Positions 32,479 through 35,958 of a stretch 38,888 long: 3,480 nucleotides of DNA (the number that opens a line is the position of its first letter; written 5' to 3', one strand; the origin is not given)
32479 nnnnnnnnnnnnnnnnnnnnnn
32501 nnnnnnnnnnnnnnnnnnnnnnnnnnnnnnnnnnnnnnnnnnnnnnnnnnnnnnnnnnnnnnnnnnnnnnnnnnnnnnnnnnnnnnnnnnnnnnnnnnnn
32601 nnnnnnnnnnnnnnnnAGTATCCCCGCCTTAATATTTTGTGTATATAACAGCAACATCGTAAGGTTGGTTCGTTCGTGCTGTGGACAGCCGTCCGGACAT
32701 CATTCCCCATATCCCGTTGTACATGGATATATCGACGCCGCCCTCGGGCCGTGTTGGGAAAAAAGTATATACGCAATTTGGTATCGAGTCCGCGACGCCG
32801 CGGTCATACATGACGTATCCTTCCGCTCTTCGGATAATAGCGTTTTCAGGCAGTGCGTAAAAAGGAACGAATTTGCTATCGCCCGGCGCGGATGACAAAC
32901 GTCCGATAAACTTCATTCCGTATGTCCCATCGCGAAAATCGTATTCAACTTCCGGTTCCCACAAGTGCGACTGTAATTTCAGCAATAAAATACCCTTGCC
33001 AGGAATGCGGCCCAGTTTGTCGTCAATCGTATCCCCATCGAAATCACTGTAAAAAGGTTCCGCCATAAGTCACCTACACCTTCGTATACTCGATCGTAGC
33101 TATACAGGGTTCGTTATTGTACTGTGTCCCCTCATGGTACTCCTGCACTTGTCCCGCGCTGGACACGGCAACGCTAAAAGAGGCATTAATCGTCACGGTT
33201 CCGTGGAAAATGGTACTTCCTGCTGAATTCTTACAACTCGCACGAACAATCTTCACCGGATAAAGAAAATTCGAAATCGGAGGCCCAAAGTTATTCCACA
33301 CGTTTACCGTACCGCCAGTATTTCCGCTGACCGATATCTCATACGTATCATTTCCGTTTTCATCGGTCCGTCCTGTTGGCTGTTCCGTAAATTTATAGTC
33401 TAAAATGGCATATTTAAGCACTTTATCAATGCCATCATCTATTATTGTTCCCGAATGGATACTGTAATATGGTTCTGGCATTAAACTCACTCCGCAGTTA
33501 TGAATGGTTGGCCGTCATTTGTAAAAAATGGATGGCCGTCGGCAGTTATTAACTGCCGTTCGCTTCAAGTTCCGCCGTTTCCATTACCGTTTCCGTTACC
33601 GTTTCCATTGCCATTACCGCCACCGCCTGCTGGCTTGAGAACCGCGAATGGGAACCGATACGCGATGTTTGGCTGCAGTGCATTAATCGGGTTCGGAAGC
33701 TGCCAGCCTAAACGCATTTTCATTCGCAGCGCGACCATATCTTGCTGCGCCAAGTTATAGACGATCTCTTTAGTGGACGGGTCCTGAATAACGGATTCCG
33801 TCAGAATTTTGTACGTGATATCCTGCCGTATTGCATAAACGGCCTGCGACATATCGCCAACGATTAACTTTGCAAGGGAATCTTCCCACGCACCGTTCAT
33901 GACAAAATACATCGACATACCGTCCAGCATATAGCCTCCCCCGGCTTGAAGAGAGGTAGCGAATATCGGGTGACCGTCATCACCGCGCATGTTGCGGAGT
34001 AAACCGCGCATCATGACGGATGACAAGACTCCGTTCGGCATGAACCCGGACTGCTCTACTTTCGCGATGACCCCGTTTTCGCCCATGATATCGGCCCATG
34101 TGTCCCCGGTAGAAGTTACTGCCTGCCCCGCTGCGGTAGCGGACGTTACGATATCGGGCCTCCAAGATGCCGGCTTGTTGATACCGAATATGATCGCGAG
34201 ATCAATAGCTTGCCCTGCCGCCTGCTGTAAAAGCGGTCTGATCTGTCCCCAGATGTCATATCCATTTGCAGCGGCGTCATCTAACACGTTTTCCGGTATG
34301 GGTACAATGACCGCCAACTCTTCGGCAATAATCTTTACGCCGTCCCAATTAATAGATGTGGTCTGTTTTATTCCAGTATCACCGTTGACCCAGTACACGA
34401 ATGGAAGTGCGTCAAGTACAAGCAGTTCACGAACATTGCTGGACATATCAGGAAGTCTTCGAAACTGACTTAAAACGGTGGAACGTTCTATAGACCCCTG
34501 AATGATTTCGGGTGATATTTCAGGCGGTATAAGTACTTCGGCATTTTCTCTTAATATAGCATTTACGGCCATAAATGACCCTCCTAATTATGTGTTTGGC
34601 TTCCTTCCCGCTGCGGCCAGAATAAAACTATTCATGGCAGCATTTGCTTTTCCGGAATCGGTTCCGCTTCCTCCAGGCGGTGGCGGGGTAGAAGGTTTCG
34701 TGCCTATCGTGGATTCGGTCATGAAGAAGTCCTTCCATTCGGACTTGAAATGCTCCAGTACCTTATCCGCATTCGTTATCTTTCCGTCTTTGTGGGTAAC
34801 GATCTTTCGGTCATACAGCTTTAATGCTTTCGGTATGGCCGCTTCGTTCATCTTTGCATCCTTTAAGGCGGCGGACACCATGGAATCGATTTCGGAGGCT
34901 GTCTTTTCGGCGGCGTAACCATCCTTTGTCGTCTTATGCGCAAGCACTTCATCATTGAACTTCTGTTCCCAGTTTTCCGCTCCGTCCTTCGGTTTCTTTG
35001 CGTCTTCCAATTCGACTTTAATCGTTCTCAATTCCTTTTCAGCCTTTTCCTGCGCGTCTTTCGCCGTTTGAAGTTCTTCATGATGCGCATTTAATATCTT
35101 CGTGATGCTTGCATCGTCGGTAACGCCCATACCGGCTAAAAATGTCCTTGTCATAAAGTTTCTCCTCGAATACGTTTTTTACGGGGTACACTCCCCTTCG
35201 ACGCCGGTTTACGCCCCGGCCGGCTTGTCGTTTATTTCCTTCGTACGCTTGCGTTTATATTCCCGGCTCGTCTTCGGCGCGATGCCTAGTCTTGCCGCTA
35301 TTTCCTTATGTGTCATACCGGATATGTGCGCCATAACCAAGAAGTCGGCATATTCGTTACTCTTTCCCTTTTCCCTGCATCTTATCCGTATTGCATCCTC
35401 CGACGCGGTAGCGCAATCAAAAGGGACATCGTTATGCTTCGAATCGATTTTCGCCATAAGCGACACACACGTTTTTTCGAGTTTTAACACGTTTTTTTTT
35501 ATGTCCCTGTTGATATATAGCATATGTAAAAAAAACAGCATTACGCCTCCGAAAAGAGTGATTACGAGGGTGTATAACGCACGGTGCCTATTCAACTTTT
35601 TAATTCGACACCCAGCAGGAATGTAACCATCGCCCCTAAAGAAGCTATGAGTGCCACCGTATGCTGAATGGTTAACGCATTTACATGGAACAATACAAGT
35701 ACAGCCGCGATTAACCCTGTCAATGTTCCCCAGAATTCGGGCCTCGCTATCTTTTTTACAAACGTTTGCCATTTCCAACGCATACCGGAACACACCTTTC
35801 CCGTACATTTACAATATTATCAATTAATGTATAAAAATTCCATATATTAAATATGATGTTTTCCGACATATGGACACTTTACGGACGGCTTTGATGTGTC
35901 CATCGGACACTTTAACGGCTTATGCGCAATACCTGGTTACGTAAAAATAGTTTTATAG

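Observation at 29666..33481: Five-gene knob/collagen/LRR cassette wedged between the capsid gene and the connector genes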

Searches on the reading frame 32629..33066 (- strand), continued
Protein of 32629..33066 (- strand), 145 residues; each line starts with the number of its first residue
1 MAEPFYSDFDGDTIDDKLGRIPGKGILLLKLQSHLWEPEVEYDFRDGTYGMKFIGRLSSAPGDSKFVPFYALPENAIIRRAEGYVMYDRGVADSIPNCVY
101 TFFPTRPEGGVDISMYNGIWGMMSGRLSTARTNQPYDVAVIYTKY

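Call 103: search_protein_families(library=ncbifam, proteins=[window:32629-33066:-], max_evalue=0.01)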
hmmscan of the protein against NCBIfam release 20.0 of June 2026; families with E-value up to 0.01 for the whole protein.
window:32629-33066:- (145 aa): 0 families

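Call 107: search_protein_families(library=padloc, proteins=[window:32629-33066:-], max_evalue=0.01)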
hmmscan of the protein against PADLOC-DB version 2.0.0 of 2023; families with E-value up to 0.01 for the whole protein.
window:32629-33066:- (145 aa): 0 families

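Call 112: find_encoding_contigs(protein=P0013, flank=10000, max_places=2)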
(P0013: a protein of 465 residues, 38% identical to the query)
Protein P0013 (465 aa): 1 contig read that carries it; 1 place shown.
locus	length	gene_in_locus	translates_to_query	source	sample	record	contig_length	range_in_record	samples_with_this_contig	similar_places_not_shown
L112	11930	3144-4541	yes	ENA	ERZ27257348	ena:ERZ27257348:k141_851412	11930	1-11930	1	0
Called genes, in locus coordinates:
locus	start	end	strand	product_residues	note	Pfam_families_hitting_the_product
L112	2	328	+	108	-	?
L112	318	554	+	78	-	PF13560:HTH_31 (weak), PF01381:HTH_3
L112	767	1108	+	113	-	PF13560:HTH_31 (weak), PF01381:HTH_3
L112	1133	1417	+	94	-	PF22253:DUF6948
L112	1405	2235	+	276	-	-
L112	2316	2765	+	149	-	-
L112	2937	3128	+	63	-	-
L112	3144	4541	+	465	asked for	-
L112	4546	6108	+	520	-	-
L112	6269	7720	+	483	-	PF02195:ParB_N, PF01555:N6_N4_Mtase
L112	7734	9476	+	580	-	PF22530:Terminase-T7_RNaseH-like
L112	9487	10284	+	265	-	-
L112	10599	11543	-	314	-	PF00106:adh_short, PF08659:KR, PF13561:adh_short_C2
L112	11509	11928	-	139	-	?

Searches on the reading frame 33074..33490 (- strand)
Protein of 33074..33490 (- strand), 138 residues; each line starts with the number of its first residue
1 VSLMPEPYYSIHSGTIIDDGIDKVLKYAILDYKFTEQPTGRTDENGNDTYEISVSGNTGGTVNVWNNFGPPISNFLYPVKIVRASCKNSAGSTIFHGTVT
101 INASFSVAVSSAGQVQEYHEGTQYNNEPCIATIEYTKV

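Call 3: search_protein_families(library=pfam, proteins=[window:33074-33490:-], max_evalue=0.1)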
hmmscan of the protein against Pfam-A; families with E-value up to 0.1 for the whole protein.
window:33074-33490:- (138 aa): 0 families

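Call 4: search_protein_families(library=phrogs, proteins=[window:33074-33490:-], max_evalue=0.1)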
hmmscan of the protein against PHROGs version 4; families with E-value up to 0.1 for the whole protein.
window:33074-33490:- (138 aa): 0 families

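Call 103: search_protein_families(library=ncbifam, proteins=[window:33074-33481:-], max_evalue=0.01)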
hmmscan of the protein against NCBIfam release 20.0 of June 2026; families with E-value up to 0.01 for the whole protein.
window:33074-33481:- (135 aa): 0 families

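Call 104: search_dna_similar(query=window:33074-33481:-, collection=phages, mode=protein, max_evalue=1)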
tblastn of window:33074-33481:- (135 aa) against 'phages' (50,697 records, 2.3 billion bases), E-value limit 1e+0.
No match.

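Call 105: find_related_loci(query=window:33074-33481:-, collection=viral_contigs, flank=8000)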
Query window:33074-33481:- (135 aa) in viral_contigs; peptide patterns used: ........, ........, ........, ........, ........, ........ (x = any residue, [..] = any of these).
22 stretches matched a pattern, but none encodes a relative of the query by tblastn (E <= 1e-3).

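Call 107: search_protein_families(library=padloc, proteins=[window:33074-33481:-], max_evalue=0.01)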
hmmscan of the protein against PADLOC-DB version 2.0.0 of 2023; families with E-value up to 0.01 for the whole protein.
window:33074-33481:- (135 aa): 0 families

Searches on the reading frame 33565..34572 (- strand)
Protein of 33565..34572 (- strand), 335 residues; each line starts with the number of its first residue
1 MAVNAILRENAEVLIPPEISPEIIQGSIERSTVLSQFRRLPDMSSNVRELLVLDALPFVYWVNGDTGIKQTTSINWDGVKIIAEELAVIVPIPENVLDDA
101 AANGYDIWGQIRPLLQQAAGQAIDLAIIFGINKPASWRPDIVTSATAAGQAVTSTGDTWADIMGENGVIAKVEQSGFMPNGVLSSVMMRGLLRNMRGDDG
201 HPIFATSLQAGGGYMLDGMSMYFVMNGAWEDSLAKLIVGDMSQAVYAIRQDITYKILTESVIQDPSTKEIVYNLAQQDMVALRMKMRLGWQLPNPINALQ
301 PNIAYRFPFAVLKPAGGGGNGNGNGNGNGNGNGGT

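Call 3: search_protein_families(library=pfam, proteins=[window:33565-34572:-], max_evalue=0.1)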
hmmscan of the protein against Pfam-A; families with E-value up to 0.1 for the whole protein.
window:33565-34572:- (335 aa): 1 family
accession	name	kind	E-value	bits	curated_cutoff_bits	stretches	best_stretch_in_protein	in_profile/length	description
PF05065.19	Phage_capsid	-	2.3e-27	96.6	24.2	1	12-295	2-272/280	Phage capsid family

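Call 4: search_protein_families(library=phrogs, proteins=[window:33565-34572:-], max_evalue=0.1)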
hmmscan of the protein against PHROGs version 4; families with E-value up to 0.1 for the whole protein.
window:33565-34572:- (335 aa): 1 family
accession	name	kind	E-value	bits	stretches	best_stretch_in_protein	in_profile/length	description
phrog_10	-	head and packaging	5.9e-49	168.7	1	5-326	359-647/752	major head protein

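Call 12: find_related_loci(query=window:33565-34572:-, collection=viral_contigs, flank=8000)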
Query window:33565-34572:- (335 aa) in viral_contigs; peptide patterns used: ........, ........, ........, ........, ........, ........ (x = any residue, [..] = any of these).
2 stretches matched a pattern, but none encodes a relative of the query by tblastn (E <= 1e-3).

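Call 92: find_related_loci(query=A8, collection=genome_contigs, flank=9000)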
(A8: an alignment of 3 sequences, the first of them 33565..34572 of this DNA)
Query A8 (335 aa) in genome_contigs; peptide patterns used: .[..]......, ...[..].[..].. (x = any residue, [..] = any of these).
493 stretches matched a pattern; 458 encode a relative of the query (tblastn E <= 1e-3); the best 80 are kept; 80 distinct loci.
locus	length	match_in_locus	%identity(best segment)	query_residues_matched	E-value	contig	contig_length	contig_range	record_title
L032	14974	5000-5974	61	3-327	2e-128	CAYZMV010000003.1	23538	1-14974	MAG TPA_asm: uncultured Clostridium sp. isolate SRP314395_co1_6 genome assembly, contig: NODE_1805_length_23538_cov_7.26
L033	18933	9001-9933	59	3-312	9e-120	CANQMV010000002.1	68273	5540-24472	MAG: uncultured Bacilli bacterium isolate Lapin-012__bin89 genome assembly, contig: Lapin-012__NODE_780_length_68273_cov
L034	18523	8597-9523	59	4-311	2e-119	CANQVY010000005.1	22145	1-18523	MAG: uncultured Bacilli bacterium isolate Lapin-014__bin4 genome assembly, contig: Lapin-014__NODE_1890_length_22145_cov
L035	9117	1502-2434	60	1-313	6e-119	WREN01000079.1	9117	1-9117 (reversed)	MAG: Oscillospiraceae bacterium isolate Lab288P3bin93 Ga0123353_10024794, whole genome shotgun sequence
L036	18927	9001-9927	58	6-314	9e-119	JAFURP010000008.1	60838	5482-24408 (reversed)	MAG: Clostridia bacterium isolate RGIG4762 Roe_deer_Rectum.Co__c179121, whole genome shotgun sequence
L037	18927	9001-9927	58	6-314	4e-118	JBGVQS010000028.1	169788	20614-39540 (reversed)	MAG: Candidatus Scatosoma sp. isolate fecal_MAG_159 fecal_MAG_159_contig_0028, whole genome shotgun sequence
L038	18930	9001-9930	57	1-317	8e-117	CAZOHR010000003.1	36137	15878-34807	MAG TPA_asm: uncultured Bacteroidales bacterium isolate SRP272421_co3_70 genome assembly, contig: NODE_1844_length_36137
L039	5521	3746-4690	57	1-318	3e-115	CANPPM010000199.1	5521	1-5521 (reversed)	MAG TPA_asm: uncultured Butyricicoccus sp. isolate SRR15730558_bin.35_metawrap_v1.3_MAG genome assembly, contig: NODE.14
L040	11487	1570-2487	55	3-311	2e-113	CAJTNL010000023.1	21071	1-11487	MAG TPA_asm: uncultured Eubacteriales bacterium isolate MGBC103718 genome assembly, contig: MGBC103718.23, whole genome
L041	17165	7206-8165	54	6-329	3e-111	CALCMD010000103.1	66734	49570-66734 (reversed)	MAG TPA_asm: uncultured Lachnospiraceae bacterium isolate ERR732779_bin.4_CONCOCT_v1.1_MAG genome assembly, contig: ERZ8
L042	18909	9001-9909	56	6-311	3e-111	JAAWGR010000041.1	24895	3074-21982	MAG: Oscillibacter sp. isolate ABMPRH_165_1 SL341417_scaffold_5530, whole genome shotgun sequence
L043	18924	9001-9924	56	3-313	2e-110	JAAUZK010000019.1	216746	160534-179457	MAG: Lachnospiraceae bacterium isolate Mgla_MAG_20-bin_8 c_000000024511, whole genome shotgun sequence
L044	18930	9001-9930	58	6-319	4e-110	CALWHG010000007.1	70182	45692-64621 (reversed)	MAG: uncultured Lachnospiraceae bacterium isolate BRZ_EC__bin61 genome assembly, contig: BRZ_EC__NODE_777_length_70182_c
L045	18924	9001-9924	55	4-315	1e-109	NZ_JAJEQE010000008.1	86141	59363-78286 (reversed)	Hominisplanchenecus faecis strain CLA-AA-H246 NODE_8_length_86141_cov_25.858222, whole genome shotgun sequence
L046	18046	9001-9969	54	1-317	1e-109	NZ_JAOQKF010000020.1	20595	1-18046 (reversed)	Muriventricola aceti strain H5_61 .14207_7_60.20, whole genome shotgun sequence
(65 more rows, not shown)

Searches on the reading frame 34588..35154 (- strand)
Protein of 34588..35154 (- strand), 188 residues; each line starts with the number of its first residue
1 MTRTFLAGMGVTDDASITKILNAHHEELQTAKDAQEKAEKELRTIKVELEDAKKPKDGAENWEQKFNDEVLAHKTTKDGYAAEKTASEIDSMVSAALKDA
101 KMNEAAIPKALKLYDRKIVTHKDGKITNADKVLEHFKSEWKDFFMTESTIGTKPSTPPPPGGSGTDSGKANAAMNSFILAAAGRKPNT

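Call 3: search_protein_families(library=pfam, proteins=[window:34588-35154:-], max_evalue=0.1)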
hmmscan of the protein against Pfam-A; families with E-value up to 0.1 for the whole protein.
window:34588-35154:- (188 aa): 1 family
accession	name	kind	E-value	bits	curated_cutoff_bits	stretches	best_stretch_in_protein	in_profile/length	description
PF06810.17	Phage_scaffold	-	1.4e-16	61.4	35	1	1-165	1-168/170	Phage capsid assembly scaffolding protein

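Call 4: search_protein_families(library=phrogs, proteins=[window:34588-35154:-], max_evalue=0.1)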
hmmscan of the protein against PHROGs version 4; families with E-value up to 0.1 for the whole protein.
window:34588-35154:- (188 aa): 3 families
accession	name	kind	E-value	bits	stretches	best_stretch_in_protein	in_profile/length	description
phrog_194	-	head and packaging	2.4e-14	54.9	1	1-170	21-197/335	head scaffolding protein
phrog_2303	-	head and packaging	0.00021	22.2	1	30-166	59-201/219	head scaffolding protein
phrog_15020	-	DNA, RNA and nucleotide metabolism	0.041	14.5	1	55-137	16-95/160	HTH DNA binding protein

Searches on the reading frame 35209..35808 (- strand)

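Call 99: search_protein_families(library=pfam, proteins=[window:35209-35808:-], max_evalue=0.001)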
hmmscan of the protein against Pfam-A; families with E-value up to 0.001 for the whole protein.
window:35209-35808:- (199 aa): 1 family
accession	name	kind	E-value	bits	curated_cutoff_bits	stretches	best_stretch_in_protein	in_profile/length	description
PF08281.18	Sigma70_r4_2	-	2.6e-05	24.2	25.7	1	153-182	15-44/54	Sigma-70, region 4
